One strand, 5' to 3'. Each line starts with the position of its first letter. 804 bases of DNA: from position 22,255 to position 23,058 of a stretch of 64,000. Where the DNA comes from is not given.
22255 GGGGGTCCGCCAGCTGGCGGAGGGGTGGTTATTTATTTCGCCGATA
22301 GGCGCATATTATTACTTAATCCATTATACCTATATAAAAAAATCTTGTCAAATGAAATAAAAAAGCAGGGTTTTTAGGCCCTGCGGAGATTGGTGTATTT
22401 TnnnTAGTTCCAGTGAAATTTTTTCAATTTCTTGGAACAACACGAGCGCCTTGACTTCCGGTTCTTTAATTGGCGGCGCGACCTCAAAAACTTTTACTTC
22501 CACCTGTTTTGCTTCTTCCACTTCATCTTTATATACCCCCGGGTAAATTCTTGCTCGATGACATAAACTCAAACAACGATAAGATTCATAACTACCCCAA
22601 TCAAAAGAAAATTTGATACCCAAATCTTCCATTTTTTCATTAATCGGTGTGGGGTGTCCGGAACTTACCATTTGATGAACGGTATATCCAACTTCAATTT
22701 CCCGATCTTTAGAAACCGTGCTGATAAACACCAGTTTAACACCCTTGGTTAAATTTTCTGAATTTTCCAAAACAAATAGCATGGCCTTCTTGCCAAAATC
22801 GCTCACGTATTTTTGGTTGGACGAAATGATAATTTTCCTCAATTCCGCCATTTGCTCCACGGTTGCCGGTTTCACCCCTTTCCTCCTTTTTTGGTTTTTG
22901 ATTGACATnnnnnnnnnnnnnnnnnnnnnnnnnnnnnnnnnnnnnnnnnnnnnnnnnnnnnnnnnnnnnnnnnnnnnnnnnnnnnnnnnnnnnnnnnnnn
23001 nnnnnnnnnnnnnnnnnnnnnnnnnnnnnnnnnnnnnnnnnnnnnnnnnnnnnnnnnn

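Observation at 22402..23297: Translationally coupled tandem paralog pair at the head of the str operon region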

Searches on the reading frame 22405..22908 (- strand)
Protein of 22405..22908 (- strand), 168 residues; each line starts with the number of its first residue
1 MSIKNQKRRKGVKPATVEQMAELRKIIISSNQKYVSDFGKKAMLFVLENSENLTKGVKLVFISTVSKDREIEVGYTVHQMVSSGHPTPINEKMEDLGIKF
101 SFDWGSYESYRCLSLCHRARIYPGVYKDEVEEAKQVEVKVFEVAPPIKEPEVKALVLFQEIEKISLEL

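Call 4: search_protein_families(library=pfam, proteins=[window:22405-22908:-], max_evalue=1)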
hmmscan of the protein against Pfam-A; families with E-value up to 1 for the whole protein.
seq(168 aa): 1 family
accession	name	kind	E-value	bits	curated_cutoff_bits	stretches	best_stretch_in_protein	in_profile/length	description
PF21986.1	AH_C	-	0.012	16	27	1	87-144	13-68/123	Allophanate hydrolase C-terminal domain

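Call 10: find_homologous_proteins(query=window:22405-22908:-, max_evalue=0.01)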
Query seq(168 aa) (168 aa): 2 proteins with E <= 0.01 among 35 candidates.
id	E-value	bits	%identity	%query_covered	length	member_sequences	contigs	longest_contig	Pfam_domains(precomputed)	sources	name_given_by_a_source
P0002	6.7e-96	336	99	93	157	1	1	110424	-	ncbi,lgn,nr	ncbi:MAG: hypothetical protein PHT40_01685 [Patescibacteria group bacterium]|nr:hypothetical protein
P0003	8.3e-48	180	61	92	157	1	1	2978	-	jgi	jgi:hypothetical protein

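Call 12: find_encoding_contigs(protein=P0003, flank=10000)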
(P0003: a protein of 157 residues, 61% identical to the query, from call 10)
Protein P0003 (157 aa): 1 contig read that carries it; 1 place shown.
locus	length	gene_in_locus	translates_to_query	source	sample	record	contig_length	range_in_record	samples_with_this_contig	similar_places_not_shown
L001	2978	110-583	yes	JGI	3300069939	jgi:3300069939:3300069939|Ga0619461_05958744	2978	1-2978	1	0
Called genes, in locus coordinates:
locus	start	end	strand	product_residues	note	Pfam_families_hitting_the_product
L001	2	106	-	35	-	?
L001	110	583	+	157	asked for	-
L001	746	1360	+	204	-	-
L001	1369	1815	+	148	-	-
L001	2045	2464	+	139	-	PF00164:Ribosom_S12_S23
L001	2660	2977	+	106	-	?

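Call 19: find_related_loci(query=A1, collection=genome_contigs, flank=6000)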
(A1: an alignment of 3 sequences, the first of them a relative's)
Query A1 (157 aa) in genome_contigs; peptide patterns used: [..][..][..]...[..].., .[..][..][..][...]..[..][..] (x = any residue, [..] = any of these).
383 stretches matched a pattern, but none encodes a relative of the query by tblastn (E <= 1e-3).

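Call 21: search_protein_families(library=pfam, proteins=[L001:746-1360:+, L001:1369-1815:+], max_evalue=0.01)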
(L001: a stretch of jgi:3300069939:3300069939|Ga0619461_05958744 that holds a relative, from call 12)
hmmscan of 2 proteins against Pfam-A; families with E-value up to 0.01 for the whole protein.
L001:746-1360:+ (204 aa): 0 families

L001:1369-1815:+ (148 aa): 0 families

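Call 22: predict_structure(alignment_id=A1)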
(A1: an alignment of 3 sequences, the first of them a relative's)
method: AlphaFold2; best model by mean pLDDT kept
length: 157 residues; sequences in the alignment: 3
mean_pLDDT: 43.6   pTM: 0.40
mean pLDDT of the five models: 43.6, 42.2, 41.6, 41.6, 41.0
residues with pLDDT >= 90: 0; 70-90: 3; 50-70: 50; < 50: 104
segments of 3 or more residues with pLDDT < 50: 1-3, 40-67, 69-71, 89-157
pLDDT, mean of each block of 10 residues (from residue 1): 59 67 56 58 39 35 45 55 56 33 28 29 30 36 37 34
secondary structure, 60 per line:
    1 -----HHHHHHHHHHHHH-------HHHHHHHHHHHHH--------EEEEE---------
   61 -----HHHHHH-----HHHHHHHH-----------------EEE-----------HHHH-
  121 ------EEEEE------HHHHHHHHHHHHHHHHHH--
elements in order: H6-18 H26-38 E47-51 H66-71 H77-84 E102-104 H116-119 E127-131 H138-155
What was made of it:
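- Tried and rejected: With 3 sequences it was useless (pLDDT 43.6, call 22).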

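Call 23: search_protein_families(library=phrogs, proteins=[P0002, P0003], max_evalue=0.1)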
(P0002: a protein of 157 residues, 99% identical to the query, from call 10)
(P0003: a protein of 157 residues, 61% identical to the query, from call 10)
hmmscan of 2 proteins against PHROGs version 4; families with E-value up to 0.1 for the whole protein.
P0002 (157 aa): 1 family
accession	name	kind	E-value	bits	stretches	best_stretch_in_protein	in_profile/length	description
phrog_15351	-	lysis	0.083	13.2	1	78-142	110-176/289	endolysin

P0003 (157 aa): 0 families

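Call 24: search_protein_families(library=ncbifam, proteins=[P0002, P0003], max_evalue=0.1)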
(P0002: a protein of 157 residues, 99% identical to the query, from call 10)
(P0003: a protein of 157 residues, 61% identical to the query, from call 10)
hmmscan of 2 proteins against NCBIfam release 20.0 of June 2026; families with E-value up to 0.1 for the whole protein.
P0002 (157 aa): 1 family
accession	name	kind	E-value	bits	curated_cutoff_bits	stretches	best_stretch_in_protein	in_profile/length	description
NF045728.1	glycosyl_F510_1955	equivalog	0.007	15.7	175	1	62-95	46-82/246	F510_1955 family glycosylhydrolase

P0003 (157 aa): 0 families

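Call 25: search_protein_representatives(alignment_id=A1)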
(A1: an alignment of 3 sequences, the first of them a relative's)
Query: 3 sequences, 157 profile positions. Proteins with E-value up to 0.001 (for the whole library): 105; up to 1e-10: 11; up to 1e-30: 2. The best 105 are listed.
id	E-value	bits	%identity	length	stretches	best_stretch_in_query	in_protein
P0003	2.4e-79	280.7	-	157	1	1-157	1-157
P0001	2.2e-57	209.3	-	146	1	1-135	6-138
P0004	5.9e-21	91.0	-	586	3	4-95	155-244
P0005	2.3e-19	85.8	-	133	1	1-133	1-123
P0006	3.6e-17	78.7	-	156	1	5-134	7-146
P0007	7.8e-17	77.6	-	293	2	1-97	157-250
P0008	8.5e-15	71.0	-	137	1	1-113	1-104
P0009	2.4e-14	69.5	-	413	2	4-98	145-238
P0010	4.6e-13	65.3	-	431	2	6-113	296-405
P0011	8.1e-13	64.5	-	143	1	4-111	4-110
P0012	1.1e-12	64.1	-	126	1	4-90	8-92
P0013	4.3e-10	55.7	-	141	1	2-95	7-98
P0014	4.8e-10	55.5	-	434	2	5-92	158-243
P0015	6.2e-10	55.2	-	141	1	1-99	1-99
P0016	1.4e-09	54.0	-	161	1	4-106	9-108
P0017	1.6e-09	53.8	-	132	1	1-104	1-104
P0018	2.9e-09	53.0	-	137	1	4-91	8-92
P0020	8.4e-09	51.5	-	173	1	4-91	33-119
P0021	1.2e-08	50.9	-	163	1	2-89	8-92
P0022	1.2e-08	50.9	-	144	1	4-95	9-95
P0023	1.4e-08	50.7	-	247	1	4-110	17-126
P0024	4.2e-08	49.2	-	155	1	4-96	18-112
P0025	5.1e-08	48.9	-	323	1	3-92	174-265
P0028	6.4e-08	48.6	-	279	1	6-90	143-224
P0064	1.2e-05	41.2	-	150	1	3-98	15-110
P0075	6.0e-05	39.0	-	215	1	4-101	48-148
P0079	1.1e-04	38.1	-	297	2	2-97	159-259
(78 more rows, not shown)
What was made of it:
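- Family: 105 cluster representatives at E <= 1e-3 (call 25).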

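Call 28: find_homologous_proteins(query=A2, max_evalue=0.001)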
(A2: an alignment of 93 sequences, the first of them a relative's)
Query A2 (93 sequences) (157 aa, profile of the alignment): 6 proteins with E <= 0.001 among 1219 candidates.
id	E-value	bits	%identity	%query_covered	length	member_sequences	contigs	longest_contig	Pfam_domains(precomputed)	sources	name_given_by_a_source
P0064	4.8e-40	155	22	47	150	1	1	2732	-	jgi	jgi:hypothetical protein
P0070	4.3e-32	129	-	-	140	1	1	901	-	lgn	-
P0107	2.6e-29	120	24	68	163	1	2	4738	-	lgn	-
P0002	3.0e-26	110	100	100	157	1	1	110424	-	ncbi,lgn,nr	ncbi:MAG: hypothetical protein PHT40_01685 [Patescibacteria group bacterium]|nr:hypothetical protein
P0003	6.0e-22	96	60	99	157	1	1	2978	-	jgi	jgi:hypothetical protein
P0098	3.4e-13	68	26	69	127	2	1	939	-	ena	-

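Call 29: find_encoding_contigs(protein=P0005, flank=8000)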
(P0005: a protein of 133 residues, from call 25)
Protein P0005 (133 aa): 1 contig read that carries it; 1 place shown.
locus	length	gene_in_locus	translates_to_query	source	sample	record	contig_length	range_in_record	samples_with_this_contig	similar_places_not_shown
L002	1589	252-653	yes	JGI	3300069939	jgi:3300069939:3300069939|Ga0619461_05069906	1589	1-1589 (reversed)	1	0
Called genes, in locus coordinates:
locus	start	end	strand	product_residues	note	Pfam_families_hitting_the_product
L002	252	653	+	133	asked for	-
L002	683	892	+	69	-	-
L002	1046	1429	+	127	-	PF00072:Response_reg (weak)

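Call 30: find_encoding_contigs(protein=P0107, flank=8000)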
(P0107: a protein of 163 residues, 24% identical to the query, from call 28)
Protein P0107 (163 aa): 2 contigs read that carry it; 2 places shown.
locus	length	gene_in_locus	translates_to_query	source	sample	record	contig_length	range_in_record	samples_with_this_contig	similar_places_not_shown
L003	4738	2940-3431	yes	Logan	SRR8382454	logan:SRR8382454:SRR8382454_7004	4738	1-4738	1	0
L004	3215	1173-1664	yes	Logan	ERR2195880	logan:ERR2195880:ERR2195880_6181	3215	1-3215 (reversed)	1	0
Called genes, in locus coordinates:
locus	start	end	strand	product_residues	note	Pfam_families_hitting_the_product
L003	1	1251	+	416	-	?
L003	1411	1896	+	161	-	-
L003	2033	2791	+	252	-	PF01988:VIT1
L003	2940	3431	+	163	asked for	-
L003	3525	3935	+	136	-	PF00173:Cyt-b5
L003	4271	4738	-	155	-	?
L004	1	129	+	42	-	?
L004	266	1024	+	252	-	PF01988:VIT1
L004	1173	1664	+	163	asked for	-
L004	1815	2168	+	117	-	PF00173:Cyt-b5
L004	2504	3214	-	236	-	?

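Call 31: find_encoding_contigs(protein=P0064, flank=8000)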
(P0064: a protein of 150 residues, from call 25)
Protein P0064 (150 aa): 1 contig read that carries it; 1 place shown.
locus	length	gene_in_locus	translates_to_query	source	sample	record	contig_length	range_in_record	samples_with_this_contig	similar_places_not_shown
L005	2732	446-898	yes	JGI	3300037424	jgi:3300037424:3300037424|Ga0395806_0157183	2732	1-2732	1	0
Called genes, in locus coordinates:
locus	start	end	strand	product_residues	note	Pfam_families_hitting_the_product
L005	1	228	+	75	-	?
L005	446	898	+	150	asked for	-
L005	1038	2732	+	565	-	?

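Call 32: list_cluster_members(proteins=[P0004, P0006, P0007, P0008, P0009, P0010, P0011, P0012, P0013, P0015])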
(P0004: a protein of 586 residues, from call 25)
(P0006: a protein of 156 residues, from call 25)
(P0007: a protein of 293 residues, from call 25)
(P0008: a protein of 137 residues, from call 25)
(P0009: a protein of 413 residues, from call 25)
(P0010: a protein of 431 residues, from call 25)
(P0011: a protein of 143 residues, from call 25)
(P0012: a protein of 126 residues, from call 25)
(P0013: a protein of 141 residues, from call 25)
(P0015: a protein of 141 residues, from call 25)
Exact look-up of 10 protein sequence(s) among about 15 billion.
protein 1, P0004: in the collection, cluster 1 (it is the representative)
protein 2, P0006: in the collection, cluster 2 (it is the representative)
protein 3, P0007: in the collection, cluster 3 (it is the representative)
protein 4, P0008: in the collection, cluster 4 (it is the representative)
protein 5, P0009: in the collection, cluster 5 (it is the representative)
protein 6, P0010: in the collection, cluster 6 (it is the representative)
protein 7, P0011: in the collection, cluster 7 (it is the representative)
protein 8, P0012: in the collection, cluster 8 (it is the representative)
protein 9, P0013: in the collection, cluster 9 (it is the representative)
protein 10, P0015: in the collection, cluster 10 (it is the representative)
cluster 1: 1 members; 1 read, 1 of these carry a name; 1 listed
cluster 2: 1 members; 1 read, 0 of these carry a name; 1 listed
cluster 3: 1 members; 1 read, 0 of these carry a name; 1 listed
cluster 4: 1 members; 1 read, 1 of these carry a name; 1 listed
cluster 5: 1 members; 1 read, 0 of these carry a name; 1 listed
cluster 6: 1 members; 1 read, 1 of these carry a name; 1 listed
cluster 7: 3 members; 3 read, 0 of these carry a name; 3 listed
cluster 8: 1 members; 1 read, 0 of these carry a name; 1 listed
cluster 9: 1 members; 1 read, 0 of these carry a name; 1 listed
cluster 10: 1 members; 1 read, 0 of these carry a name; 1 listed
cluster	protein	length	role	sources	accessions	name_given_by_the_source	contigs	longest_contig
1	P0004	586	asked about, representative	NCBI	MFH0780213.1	MAG: hypothetical protein V1928_05185 [Parcubacteria group bacterium]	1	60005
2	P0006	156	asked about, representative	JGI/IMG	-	-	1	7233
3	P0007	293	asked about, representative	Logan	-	-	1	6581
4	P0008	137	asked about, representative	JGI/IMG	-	hypothetical protein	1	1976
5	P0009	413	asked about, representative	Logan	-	-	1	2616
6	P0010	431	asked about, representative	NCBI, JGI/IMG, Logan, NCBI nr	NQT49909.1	hypothetical protein HQ571_04405 [Candidatus Kuenenbacteria bacterium] | hypothetical protein [Candidatus Kuenenbacteria bacterium]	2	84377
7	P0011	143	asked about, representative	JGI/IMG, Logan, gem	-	-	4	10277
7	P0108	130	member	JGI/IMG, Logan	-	-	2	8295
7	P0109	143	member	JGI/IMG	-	-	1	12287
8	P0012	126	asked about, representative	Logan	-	-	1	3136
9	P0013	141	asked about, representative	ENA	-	-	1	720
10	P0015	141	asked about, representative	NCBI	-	-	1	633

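Call 33: find_encoding_contigs(protein=P0004, flank=8000, max_places=2)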
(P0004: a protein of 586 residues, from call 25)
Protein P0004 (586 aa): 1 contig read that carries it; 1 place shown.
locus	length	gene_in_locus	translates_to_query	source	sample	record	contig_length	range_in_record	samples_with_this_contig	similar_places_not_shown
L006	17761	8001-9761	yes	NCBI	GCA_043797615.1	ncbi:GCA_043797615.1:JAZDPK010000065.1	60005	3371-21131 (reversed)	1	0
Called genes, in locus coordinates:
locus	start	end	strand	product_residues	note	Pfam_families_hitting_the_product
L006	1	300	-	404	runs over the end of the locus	PF00768:Peptidase_S11, PF13354:Beta-lactamase2 (weak)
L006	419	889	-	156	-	PF07963:N_methyl (weak)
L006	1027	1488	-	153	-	PF07963:N_methyl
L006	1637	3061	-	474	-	PF00437:T2SSE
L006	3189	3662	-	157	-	-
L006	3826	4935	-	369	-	PF11104:PilM_2, PF06723:MreB_Mbl (faint), PF14450:FtsA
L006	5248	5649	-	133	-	PF00075:RNase_H, PF13456:RVT_3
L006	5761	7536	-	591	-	PF01368:DHH, PF02272:DHHA1, PF17768:RecJ_OB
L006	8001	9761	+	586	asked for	-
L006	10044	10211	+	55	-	-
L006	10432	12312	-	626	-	PF00009:GTP_EFTU, PF22042:EF-G_D2 (faint), PF03144:GTP_EFTU_D2, PF00679:EFG_C, PF06421:LepA_C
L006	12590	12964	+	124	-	-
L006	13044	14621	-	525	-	PF03023:MurJ, PF01554:MatE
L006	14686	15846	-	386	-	PF00871:Acetate_kinase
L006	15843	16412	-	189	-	PF06130:PTAC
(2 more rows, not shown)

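Call 34: find_encoding_contigs(protein=P0010, flank=8000, max_places=2)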
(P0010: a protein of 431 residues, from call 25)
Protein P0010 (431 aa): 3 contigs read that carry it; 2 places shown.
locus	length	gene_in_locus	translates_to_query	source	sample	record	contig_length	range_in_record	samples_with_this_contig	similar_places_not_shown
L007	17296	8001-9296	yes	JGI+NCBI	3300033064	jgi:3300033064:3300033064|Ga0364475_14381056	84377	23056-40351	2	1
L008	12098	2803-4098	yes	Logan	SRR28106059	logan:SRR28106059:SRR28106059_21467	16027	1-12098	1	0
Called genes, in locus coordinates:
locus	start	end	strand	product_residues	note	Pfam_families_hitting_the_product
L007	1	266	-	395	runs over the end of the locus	-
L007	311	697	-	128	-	PF13366:PDDEXK_3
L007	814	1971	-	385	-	PF11104:PilM_2, PF14450:FtsA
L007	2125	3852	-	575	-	-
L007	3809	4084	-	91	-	-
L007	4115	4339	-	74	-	-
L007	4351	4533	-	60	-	-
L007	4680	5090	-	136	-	PF00075:RNase_H, PF13456:RVT_3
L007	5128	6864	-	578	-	PF01368:DHH, PF02272:DHHA1, PF17768:RecJ_OB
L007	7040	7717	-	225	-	-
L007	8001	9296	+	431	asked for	-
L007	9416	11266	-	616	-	PF00009:GTP_EFTU, PF03144:GTP_EFTU_D2, PF00679:EFG_C, PF06421:LepA_C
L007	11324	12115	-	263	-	-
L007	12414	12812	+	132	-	-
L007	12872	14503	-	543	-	PF03023:MurJ, PF13440:Polysacc_synt_3 (weak), PF01554:MatE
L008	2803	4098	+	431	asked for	-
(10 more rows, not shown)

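Call 35: find_encoding_contigs(protein=P0011, flank=8000, max_places=3)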
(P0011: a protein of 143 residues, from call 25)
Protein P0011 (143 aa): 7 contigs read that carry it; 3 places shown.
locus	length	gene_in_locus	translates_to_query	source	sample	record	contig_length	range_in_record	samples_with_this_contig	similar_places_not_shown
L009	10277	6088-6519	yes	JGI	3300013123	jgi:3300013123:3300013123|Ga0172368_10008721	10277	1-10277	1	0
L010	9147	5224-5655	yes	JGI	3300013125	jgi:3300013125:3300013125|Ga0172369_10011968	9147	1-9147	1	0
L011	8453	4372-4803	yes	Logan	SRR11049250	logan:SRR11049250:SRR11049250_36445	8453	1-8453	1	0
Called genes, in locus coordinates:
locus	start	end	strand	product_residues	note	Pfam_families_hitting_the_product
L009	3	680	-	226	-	?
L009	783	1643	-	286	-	PF02811:PHP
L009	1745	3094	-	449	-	PF04932:Wzy_C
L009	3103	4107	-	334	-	-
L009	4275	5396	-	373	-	PF02646:RmuC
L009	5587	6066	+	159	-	-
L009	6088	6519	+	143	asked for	-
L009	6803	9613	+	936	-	PF00005:ABC_tran (faint), PF02463:SMC_N (faint), PF03193:RsgA_GTPase (faint), PF13191:AAA_16 (faint), PF13304:AAA_21 (faint), PF13401:AAA_22 (faint), PF17760:UvrA_inter, PF17755:UvrA_DNA-bind, +3 more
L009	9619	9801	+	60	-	-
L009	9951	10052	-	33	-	-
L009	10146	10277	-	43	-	?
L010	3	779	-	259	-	?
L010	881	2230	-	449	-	PF04932:Wzy_C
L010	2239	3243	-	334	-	-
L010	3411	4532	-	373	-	PF02646:RmuC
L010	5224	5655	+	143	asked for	-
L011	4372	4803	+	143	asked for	-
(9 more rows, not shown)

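Call 38: search_solved_structures(query=A2, max_evalue=10, show_alignments=2)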
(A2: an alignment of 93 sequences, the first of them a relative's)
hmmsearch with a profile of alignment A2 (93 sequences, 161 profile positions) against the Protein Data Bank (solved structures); distinct sequences matched with E-value up to 10: 2.
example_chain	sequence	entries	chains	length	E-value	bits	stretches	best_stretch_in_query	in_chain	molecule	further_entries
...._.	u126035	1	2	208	0.91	12.5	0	30-57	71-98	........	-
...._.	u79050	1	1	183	2.2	11.2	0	28-57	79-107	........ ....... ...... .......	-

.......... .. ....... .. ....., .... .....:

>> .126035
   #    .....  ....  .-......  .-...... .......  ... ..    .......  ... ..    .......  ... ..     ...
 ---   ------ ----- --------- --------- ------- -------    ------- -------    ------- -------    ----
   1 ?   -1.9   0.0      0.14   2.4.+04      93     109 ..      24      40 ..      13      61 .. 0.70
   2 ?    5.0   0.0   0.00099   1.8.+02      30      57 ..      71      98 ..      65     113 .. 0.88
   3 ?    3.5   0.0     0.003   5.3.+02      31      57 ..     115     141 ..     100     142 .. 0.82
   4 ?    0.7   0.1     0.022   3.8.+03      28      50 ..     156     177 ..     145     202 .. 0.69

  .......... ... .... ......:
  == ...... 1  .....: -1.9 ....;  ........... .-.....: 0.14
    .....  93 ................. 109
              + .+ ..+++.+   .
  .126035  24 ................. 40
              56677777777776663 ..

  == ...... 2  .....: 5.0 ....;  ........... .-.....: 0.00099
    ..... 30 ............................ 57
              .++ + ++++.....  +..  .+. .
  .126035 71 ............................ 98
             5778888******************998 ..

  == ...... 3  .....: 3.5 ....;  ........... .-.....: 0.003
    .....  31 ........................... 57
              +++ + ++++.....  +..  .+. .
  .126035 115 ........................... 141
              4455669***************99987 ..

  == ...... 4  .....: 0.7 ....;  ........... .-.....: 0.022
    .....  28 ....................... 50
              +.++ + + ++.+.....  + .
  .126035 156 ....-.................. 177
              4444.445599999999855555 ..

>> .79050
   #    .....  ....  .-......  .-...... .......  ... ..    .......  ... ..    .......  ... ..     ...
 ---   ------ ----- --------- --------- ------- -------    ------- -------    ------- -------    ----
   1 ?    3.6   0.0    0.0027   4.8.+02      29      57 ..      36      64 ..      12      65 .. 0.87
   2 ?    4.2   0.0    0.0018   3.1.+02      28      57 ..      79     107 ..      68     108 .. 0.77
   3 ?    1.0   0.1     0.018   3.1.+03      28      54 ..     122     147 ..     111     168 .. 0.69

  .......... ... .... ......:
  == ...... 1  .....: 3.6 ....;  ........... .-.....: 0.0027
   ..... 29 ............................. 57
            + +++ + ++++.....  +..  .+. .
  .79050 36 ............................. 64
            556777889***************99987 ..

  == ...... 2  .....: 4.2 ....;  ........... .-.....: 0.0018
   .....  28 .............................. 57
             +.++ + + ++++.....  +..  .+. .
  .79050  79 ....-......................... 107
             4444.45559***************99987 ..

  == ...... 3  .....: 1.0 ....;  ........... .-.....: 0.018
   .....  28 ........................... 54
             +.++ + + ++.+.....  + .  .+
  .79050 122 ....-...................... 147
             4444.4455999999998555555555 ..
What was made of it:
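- Tried and rejected: It returned only designed helical repeats at E about 1 (call 38).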
